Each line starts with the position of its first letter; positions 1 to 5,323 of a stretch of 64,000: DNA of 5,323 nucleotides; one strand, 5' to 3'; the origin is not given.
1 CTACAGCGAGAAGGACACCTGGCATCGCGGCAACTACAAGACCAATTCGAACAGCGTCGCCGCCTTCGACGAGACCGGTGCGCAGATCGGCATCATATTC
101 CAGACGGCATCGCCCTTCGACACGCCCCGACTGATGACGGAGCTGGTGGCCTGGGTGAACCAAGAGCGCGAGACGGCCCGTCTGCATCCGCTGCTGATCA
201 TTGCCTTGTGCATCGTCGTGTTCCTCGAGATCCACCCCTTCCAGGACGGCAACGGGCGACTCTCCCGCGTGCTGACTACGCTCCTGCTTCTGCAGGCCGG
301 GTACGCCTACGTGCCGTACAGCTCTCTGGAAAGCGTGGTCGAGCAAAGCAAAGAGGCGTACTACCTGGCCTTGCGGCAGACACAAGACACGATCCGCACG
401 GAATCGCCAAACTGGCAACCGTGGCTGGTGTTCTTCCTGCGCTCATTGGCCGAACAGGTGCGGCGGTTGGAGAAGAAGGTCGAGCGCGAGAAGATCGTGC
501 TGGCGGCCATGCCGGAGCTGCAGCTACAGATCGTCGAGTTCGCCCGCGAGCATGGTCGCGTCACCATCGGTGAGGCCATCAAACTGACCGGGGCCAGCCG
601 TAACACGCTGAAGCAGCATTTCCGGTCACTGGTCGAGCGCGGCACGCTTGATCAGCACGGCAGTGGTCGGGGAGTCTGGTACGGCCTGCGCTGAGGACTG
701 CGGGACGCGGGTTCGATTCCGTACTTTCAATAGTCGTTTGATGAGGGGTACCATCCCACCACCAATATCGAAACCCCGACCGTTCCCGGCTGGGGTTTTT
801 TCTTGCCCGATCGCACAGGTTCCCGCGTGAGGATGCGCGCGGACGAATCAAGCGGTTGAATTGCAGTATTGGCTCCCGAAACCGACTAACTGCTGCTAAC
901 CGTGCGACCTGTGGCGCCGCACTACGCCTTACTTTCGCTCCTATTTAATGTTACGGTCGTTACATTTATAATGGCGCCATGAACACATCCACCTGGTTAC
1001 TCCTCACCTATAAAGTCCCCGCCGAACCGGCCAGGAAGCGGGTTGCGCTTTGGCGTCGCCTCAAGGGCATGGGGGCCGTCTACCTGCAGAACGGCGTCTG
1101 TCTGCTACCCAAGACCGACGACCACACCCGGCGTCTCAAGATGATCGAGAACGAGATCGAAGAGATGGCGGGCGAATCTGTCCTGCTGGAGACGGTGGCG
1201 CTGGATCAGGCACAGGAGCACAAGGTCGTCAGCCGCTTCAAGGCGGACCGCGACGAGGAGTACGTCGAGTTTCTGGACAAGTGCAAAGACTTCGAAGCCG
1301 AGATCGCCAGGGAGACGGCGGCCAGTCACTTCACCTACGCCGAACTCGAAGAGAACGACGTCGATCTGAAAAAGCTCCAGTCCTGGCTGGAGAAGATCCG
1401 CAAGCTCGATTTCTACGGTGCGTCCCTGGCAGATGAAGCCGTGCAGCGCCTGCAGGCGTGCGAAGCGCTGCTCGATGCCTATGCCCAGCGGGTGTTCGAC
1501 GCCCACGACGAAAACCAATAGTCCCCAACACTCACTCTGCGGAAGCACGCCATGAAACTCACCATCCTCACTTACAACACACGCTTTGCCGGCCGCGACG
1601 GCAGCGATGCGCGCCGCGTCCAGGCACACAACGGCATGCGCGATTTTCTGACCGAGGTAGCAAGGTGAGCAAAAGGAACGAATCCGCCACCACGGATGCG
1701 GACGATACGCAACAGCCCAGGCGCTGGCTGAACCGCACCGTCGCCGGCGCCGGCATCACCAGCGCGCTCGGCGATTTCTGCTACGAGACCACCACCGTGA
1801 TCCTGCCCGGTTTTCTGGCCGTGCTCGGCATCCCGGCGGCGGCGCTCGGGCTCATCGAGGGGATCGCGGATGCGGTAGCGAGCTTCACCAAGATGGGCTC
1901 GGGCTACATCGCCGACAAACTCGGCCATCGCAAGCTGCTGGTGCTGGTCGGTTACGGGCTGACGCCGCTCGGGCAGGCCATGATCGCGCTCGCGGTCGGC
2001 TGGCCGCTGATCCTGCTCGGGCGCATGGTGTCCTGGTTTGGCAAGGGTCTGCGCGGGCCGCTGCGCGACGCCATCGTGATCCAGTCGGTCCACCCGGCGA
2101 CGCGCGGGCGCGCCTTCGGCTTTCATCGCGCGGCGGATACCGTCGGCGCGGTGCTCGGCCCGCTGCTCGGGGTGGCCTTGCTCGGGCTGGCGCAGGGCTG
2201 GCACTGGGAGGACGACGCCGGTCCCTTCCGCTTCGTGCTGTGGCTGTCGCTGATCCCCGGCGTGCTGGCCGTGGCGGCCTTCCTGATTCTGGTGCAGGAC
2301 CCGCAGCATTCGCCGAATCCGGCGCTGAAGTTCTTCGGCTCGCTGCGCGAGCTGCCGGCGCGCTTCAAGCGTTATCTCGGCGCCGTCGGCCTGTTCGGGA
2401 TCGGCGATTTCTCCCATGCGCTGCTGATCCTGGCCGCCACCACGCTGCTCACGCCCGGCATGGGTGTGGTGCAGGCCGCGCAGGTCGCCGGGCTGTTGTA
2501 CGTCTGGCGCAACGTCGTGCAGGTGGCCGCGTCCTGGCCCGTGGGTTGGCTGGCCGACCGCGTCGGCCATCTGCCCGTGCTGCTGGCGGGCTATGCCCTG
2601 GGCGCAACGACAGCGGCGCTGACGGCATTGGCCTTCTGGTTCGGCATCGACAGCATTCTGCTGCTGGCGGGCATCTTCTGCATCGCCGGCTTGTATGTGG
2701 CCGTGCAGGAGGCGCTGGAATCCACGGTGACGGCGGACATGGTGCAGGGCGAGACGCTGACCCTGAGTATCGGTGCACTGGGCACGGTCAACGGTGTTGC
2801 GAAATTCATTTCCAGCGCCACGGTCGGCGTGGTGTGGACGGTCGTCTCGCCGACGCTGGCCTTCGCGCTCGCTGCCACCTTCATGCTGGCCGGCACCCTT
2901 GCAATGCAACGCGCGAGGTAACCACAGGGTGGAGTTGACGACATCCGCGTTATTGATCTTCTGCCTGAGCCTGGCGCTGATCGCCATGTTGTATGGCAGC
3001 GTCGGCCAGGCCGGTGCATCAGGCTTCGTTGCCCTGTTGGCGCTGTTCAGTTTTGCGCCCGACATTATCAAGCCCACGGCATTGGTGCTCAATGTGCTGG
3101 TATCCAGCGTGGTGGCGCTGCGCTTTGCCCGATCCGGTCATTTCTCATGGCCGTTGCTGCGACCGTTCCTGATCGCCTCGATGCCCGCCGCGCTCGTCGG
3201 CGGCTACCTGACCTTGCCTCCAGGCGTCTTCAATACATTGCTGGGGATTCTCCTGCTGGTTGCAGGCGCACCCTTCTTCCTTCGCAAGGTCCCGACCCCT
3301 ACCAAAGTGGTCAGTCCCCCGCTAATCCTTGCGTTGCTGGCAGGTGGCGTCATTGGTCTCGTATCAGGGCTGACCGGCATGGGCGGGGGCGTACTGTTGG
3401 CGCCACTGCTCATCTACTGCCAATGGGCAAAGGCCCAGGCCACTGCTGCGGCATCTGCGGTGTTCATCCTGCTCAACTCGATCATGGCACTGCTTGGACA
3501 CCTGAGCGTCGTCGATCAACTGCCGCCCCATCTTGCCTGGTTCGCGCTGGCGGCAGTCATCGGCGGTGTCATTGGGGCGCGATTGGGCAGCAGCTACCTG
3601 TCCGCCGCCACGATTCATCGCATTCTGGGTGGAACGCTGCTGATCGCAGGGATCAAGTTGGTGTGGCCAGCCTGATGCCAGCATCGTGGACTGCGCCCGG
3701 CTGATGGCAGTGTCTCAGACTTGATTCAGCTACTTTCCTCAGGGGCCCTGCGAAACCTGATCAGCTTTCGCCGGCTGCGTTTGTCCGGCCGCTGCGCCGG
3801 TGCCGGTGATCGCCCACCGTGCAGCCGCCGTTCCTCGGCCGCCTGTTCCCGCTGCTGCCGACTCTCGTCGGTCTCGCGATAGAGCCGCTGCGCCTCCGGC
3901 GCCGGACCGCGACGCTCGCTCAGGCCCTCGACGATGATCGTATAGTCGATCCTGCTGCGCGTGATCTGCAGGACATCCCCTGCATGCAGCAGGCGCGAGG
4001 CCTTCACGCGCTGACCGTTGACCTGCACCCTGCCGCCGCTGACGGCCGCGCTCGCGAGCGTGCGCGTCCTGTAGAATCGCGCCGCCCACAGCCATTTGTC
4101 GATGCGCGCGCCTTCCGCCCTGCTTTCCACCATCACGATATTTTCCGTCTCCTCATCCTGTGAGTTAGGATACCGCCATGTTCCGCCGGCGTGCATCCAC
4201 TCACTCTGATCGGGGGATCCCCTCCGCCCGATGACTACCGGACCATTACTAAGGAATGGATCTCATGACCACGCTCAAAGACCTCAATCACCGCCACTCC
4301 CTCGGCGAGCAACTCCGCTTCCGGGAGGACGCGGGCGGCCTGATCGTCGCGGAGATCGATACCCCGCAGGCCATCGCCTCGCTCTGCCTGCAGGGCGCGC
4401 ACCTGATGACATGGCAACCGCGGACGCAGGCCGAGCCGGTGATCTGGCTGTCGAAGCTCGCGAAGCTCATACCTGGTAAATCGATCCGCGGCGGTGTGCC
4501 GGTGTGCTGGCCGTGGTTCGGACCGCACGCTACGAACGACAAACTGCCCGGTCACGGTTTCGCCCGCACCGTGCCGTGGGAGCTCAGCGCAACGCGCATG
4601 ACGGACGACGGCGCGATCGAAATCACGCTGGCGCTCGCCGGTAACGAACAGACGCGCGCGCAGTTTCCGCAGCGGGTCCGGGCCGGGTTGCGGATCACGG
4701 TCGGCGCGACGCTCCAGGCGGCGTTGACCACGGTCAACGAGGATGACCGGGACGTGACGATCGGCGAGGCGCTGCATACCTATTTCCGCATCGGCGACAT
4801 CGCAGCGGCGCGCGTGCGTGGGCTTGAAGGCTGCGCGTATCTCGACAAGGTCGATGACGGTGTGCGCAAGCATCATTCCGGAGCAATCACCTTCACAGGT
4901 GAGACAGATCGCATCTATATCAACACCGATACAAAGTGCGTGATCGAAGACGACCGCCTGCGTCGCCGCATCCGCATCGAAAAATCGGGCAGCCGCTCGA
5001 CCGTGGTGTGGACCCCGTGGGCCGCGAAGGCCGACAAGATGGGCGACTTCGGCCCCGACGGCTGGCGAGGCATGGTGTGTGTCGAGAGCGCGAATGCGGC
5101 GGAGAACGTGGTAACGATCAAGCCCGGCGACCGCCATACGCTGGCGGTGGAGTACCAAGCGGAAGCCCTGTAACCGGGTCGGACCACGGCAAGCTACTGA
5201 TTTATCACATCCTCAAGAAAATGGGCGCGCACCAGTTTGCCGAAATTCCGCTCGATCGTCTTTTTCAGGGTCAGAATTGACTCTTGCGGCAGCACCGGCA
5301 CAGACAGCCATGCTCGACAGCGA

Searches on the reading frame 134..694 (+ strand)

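Call 85: search_protein_families(library=pfam, proteins=[window:134-694:+], max_evalue=0.00001)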
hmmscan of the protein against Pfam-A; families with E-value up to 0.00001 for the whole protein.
window:134-694:+ (186 aa): 1 family
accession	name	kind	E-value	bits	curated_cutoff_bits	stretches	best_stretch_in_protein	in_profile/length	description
PF02661.23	Fic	-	7.8e-10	39.9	24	1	1-52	46-93/93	Fic/DOC family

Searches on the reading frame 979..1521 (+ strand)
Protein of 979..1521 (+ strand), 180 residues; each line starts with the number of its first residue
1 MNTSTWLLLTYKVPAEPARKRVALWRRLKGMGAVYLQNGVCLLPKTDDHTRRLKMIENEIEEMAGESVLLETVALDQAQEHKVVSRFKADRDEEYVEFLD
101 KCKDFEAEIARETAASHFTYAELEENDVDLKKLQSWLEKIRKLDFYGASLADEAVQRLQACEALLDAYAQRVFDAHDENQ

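Call 85: search_protein_families(library=pfam, proteins=[window:979-1521:+], max_evalue=0.00001)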
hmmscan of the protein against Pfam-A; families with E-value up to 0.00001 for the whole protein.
window:979-1521:+ (180 aa): 1 family
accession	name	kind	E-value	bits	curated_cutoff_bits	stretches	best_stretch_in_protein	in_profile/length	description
PF20229.3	ChrB_N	-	1.2e-44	152.5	23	1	21-177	1-157/159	Protein ChrB, N-terminal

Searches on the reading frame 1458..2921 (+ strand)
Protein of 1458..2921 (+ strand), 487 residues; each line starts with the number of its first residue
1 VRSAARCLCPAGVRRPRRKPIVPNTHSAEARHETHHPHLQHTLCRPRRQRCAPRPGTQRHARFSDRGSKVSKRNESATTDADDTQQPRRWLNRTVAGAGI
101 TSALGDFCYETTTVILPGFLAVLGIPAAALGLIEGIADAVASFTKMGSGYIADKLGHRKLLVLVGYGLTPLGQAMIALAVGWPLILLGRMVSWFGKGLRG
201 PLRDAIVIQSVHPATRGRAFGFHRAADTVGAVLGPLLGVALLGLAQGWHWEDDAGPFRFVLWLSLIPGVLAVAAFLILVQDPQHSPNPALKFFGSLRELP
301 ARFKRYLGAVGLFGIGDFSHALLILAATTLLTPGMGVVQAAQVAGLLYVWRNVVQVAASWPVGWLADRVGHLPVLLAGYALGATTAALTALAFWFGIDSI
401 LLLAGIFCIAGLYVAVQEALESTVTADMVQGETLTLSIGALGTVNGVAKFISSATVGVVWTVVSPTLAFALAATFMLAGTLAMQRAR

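Call 85: search_protein_families(library=pfam, proteins=[window:1458-2921:+], max_evalue=0.00001)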
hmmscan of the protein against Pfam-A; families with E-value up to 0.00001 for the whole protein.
window:1458-2921:+ (487 aa): 1 family
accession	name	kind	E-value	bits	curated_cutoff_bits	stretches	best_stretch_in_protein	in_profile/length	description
PF07690.21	MFS_1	-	5e-25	88.6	33.4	2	101-322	4-221/347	Major Facilitator Superfamily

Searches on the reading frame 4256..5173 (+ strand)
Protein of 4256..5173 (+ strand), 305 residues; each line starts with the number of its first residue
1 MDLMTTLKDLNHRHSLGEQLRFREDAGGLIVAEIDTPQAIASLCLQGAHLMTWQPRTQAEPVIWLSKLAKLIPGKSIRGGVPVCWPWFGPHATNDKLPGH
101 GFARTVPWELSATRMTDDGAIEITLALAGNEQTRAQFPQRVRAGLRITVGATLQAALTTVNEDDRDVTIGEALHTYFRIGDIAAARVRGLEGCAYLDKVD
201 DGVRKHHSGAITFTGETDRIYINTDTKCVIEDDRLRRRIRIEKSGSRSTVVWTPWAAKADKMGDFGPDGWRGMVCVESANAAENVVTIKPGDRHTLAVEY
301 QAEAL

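Call 85: search_protein_families(library=pfam, proteins=[window:4256-5173:+], max_evalue=0.00001)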
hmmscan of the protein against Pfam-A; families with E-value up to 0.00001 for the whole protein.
window:4256-5173:+ (305 aa): 1 family
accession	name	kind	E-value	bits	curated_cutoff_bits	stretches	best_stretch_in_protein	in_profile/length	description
PF01263.26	Aldose_epim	-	4.4e-42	144.9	27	1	39-300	11-298/299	Aldose 1-epimerase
